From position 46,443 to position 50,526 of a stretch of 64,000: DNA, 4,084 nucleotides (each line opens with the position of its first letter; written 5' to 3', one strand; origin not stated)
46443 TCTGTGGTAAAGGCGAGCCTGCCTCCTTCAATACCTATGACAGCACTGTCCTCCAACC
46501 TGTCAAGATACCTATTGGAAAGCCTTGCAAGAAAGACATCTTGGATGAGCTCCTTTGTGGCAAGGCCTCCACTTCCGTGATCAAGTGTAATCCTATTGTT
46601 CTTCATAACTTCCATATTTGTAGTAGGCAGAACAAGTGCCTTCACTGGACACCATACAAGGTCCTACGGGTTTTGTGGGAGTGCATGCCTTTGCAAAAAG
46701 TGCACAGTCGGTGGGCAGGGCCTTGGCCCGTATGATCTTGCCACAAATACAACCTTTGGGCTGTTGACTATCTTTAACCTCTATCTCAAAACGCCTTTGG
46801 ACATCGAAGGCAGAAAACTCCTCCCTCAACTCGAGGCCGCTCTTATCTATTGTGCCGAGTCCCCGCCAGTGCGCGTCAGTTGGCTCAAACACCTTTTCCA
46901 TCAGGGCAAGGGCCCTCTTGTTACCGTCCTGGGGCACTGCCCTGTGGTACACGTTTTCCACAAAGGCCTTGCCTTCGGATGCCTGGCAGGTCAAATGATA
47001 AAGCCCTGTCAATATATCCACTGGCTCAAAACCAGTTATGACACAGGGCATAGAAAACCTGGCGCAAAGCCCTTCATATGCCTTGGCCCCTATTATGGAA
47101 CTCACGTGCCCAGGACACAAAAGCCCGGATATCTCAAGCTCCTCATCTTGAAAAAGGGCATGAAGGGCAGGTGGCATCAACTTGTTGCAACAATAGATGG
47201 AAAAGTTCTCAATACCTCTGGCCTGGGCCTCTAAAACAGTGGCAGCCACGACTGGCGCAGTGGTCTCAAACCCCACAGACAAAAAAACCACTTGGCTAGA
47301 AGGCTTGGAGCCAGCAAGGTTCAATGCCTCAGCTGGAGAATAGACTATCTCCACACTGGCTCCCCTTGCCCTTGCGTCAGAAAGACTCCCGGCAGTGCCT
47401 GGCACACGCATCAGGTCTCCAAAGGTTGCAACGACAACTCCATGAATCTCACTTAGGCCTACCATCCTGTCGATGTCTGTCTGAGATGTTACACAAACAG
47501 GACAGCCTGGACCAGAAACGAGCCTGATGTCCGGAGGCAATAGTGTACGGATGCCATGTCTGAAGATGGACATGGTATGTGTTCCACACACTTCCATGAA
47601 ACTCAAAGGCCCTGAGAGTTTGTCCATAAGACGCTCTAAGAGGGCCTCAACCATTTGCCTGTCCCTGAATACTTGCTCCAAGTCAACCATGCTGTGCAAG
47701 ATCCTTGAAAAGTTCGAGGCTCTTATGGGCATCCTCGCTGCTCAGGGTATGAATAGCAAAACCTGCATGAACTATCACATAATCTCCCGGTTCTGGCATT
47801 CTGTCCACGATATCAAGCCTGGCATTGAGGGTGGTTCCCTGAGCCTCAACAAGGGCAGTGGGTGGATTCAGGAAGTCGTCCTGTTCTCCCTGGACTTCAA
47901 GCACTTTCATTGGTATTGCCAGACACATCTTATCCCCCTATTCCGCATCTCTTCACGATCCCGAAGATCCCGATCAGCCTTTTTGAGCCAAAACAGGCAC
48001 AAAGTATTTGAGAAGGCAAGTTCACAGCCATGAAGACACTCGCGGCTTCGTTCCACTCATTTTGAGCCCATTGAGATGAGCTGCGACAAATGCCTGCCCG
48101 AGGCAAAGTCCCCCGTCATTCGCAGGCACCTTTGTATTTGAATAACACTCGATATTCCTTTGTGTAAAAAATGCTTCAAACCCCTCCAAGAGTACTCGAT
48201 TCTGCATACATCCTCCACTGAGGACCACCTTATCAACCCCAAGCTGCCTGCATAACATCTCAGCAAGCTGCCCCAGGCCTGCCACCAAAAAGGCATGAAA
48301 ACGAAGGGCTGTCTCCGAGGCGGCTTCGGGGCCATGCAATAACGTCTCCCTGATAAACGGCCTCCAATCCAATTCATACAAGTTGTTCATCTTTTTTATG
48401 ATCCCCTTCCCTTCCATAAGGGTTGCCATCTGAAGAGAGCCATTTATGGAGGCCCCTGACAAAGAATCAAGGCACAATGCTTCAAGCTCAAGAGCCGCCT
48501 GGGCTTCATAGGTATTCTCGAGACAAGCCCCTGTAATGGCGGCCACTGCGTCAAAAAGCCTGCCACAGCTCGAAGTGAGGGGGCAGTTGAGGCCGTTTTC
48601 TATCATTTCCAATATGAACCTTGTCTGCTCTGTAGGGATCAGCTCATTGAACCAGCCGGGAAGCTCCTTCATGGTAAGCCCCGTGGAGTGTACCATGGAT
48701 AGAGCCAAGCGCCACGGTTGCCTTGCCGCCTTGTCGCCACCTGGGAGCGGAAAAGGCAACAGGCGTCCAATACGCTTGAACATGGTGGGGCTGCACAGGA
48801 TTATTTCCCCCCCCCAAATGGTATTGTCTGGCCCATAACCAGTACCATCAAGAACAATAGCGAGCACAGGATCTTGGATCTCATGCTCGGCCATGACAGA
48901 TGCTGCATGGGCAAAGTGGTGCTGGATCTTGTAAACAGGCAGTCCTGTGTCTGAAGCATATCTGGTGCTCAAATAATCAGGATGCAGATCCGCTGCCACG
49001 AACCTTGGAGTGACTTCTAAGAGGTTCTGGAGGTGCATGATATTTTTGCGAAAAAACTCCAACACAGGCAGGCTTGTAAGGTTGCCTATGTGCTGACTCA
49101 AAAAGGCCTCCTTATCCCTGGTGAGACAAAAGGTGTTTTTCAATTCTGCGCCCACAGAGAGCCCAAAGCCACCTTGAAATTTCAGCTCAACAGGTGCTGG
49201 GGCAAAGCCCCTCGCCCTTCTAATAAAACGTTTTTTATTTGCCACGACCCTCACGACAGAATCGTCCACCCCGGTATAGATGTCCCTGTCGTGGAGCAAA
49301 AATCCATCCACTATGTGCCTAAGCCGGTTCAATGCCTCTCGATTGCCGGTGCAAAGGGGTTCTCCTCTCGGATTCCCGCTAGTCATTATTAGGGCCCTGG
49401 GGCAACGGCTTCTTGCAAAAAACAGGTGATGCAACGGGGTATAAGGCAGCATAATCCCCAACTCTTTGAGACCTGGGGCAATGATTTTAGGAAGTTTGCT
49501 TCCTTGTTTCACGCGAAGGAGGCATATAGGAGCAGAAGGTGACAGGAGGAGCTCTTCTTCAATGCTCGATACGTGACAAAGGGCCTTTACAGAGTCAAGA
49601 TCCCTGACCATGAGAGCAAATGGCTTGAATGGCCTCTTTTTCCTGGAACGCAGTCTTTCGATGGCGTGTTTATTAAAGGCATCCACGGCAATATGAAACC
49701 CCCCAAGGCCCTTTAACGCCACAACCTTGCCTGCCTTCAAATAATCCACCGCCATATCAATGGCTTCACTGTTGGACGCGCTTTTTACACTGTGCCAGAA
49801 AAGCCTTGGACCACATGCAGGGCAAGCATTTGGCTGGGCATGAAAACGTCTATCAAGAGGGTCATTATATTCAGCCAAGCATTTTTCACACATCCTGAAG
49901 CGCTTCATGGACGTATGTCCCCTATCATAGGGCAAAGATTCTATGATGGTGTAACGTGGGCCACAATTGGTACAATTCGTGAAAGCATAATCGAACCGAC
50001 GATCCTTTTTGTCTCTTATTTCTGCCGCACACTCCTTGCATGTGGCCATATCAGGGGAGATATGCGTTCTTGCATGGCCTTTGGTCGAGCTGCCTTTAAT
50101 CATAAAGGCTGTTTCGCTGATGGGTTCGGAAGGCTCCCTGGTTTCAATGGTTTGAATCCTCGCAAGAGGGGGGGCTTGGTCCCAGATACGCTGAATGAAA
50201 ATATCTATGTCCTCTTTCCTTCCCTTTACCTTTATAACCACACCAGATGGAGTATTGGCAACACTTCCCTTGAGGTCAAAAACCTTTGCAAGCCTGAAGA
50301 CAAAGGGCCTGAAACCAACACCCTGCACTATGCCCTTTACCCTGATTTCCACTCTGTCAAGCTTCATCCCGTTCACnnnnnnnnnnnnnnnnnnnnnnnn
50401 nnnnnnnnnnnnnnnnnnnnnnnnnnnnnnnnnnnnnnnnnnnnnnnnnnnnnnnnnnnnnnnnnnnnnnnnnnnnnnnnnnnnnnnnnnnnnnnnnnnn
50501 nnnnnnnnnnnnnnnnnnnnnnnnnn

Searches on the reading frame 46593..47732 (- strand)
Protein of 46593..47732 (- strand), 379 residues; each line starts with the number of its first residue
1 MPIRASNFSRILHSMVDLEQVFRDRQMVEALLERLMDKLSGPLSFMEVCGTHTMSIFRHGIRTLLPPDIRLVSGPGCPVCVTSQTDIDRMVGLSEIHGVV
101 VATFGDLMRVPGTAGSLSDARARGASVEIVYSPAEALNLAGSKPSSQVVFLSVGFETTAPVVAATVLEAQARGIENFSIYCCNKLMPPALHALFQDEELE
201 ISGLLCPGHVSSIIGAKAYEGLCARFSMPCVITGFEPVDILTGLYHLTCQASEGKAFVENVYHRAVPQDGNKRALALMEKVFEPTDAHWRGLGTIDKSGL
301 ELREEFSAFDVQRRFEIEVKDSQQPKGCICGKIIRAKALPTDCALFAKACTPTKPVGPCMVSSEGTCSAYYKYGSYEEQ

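Call 55: search_protein_families(library=pfam, proteins=[window:46593-47732:-], max_evalue=0.00001)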
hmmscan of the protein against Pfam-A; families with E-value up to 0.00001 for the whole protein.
window:46593-47732:- (379 aa): 1 family
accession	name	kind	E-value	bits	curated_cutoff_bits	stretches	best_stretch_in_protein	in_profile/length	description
PF01924.21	HypD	-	5.1e-148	493.3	25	1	28-374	3-351/351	Hydrogenase formation hypA family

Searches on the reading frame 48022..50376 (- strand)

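Call 55: search_protein_families(library=pfam, proteins=[window:48022-50376:-], max_evalue=0.00001)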
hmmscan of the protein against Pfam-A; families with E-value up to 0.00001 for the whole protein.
window:48022-50376:- (784 aa): 5 families
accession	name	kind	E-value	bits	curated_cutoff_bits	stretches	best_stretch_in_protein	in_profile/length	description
PF22521.2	HypF_C_2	-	1.4e-73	248.1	27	1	507-761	2-241/241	Carbamoyltransferase, Kae1-like Domain, second subdomain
PF01300.24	Sua5_yciO_yrdC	-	1e-44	152.6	25.1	1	212-387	2-177/178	Telomere recombination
PF07503.17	zf-HYPF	-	1.8e-33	114.4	23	2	162-194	1-33/34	HypF finger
PF17788.7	HypF_C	-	2.3e-33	115.2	23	1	406-497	7-99/99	HypF Kae1-like domain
PF00708.24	Acylphosphatase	-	2.7e-21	76.1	22.5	1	10-93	2-85/85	Acylphosphatase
